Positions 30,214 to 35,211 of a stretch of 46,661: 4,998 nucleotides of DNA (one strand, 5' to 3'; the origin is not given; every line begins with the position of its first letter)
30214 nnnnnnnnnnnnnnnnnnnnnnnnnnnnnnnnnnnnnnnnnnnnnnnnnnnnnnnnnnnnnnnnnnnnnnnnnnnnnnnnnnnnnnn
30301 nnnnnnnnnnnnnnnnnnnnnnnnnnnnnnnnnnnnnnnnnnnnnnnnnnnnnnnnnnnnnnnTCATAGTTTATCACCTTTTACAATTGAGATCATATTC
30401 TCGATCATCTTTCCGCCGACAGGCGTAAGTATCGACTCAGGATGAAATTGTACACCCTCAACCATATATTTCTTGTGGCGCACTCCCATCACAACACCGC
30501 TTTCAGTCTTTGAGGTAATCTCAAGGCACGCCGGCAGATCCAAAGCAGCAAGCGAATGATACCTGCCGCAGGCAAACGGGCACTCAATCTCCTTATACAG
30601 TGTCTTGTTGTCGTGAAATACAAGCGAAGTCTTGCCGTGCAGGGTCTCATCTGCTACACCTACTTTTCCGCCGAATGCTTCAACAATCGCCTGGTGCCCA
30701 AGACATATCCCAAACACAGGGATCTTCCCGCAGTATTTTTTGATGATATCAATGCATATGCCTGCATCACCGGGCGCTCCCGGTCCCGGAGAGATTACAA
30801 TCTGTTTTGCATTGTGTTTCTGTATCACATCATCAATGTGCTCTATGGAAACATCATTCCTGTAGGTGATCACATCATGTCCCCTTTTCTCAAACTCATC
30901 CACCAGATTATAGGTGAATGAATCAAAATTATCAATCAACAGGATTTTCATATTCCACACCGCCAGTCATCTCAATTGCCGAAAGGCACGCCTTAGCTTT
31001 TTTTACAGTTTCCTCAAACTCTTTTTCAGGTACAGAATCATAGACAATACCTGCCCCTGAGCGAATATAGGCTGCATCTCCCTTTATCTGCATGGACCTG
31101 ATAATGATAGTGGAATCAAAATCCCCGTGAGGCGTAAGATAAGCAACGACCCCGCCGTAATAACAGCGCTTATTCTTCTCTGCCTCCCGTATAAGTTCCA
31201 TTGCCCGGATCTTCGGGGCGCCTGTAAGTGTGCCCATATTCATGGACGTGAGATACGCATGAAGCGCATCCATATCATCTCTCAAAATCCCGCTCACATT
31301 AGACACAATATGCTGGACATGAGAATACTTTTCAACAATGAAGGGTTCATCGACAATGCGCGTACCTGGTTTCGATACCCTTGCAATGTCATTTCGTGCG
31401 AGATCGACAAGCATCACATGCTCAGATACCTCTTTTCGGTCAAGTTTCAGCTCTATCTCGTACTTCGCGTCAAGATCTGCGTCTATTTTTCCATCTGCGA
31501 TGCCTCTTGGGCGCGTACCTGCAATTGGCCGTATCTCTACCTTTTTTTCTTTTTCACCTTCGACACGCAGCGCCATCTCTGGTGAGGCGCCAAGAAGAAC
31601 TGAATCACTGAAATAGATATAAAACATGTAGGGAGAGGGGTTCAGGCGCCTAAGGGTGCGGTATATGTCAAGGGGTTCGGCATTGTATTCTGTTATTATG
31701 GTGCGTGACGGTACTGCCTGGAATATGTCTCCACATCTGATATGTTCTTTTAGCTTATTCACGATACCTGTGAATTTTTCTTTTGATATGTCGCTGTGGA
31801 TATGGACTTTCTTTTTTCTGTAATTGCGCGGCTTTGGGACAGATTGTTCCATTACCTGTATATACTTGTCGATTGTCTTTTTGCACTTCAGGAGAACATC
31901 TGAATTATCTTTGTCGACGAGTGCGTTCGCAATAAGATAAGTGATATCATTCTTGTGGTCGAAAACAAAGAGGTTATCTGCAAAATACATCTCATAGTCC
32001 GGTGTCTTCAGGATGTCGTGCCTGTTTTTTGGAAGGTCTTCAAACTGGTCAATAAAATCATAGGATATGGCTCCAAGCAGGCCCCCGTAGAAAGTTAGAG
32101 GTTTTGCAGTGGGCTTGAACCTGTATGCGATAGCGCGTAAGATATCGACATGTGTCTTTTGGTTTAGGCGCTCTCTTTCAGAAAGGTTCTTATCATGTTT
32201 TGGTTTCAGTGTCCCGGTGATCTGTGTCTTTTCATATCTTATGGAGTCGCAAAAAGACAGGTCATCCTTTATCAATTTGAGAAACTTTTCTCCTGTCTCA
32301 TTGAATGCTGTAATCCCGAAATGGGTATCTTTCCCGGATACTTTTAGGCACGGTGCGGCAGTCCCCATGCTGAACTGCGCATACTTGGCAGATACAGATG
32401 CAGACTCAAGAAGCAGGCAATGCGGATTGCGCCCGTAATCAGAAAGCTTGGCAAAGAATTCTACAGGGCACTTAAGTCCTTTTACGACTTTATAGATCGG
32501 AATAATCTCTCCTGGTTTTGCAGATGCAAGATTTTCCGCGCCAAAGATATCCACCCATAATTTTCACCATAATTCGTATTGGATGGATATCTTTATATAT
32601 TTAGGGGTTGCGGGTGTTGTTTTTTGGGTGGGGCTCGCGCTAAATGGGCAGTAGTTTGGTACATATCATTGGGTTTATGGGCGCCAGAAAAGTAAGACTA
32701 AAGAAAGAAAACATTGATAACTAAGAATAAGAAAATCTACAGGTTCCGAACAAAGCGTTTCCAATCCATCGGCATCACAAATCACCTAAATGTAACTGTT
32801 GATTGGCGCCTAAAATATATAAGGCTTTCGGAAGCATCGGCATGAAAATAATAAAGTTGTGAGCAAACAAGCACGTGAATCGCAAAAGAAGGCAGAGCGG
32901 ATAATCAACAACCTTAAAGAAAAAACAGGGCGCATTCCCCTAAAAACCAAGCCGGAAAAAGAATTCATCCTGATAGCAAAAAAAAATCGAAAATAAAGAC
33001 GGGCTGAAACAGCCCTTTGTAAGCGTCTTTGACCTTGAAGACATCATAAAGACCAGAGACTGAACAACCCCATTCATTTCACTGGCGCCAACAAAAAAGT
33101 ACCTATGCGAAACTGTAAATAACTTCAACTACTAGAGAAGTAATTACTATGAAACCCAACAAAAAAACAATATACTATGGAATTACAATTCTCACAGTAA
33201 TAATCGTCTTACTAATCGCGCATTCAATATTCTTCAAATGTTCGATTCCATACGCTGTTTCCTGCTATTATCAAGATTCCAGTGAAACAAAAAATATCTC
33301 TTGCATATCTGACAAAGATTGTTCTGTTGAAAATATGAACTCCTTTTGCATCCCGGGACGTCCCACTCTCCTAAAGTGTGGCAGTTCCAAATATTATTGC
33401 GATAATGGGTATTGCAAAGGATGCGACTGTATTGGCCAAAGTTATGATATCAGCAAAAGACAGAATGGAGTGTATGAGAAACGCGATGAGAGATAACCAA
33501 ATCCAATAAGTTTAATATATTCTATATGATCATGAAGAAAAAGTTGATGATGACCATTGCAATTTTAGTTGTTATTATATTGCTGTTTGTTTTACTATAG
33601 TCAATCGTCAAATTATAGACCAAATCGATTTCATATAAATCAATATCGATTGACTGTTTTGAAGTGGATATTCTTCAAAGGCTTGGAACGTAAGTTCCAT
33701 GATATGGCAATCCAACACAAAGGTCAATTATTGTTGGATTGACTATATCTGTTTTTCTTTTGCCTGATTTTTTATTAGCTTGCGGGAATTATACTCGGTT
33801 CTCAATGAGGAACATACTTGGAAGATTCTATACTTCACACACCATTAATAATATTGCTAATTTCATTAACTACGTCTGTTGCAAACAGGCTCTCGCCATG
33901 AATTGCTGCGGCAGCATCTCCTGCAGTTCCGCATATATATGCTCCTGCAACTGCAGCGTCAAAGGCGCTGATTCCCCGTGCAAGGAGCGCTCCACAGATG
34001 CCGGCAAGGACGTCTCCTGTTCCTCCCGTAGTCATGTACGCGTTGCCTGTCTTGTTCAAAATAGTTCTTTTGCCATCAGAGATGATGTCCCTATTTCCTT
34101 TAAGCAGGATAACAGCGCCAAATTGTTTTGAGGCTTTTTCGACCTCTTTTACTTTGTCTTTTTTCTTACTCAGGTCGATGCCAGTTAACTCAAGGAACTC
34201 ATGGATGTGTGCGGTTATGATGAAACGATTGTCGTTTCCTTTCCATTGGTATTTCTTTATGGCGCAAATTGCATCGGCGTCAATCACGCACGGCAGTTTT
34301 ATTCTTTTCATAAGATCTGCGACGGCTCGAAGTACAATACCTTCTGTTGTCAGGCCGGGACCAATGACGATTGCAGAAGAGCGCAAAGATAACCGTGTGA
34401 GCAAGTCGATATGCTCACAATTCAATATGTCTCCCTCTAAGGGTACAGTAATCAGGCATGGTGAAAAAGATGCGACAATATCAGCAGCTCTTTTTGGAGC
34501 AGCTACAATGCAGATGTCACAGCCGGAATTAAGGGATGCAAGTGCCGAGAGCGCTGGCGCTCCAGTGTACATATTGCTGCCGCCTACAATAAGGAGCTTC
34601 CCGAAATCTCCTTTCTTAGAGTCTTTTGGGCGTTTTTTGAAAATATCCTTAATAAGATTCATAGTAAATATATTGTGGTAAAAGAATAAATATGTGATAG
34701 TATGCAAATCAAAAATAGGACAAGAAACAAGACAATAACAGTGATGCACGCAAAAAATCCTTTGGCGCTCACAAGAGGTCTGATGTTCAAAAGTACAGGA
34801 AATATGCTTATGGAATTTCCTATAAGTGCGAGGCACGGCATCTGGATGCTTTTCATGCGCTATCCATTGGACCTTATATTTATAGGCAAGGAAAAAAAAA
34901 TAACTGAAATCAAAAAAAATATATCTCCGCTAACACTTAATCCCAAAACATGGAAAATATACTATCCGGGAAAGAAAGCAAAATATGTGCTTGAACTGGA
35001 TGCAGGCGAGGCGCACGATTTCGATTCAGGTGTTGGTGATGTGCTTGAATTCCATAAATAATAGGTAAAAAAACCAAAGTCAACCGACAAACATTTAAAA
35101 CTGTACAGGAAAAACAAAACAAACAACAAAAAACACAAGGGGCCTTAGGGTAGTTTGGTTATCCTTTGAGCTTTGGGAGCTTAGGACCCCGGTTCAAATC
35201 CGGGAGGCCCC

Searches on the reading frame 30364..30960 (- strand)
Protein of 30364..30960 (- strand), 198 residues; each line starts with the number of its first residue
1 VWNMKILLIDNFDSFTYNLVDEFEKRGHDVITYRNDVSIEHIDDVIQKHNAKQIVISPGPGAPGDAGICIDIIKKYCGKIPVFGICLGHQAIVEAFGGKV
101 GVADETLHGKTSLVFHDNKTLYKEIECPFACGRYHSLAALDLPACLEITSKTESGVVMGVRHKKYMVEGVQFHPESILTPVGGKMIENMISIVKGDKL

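Call 9: search_protein_families(library=pfam, proteins=[window:30364-30960:-], max_evalue=0.001)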
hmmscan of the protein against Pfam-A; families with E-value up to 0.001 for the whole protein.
window:30364-30960:- (198 aa): 2 families
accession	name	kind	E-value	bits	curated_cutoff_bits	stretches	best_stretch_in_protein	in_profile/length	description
PF00117.34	GATase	-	2.8e-56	190.6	22.8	1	7-189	1-186/190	Glutamine amidotransferase class-I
PF07722.19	Peptidase_C26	-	1.3e-09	38.6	20.5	1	79-175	105-219/219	Peptidase C26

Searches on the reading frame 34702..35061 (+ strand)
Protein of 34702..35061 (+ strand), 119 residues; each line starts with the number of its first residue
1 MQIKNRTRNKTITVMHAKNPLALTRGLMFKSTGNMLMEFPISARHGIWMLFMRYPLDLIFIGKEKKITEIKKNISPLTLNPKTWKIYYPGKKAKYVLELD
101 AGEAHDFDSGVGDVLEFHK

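Call 27: search_protein_families(library=pfam, proteins=[window:34702-35061:+], max_evalue=0.01)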
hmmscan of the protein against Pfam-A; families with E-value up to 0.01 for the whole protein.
window:34702-35061:+ (119 aa): 1 family
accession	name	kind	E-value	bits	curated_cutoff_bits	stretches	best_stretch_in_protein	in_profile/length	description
PF02643.20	DUF192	-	1.1e-18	67.6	27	1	12-117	1-96/96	Uncharacterized ACR, COG1430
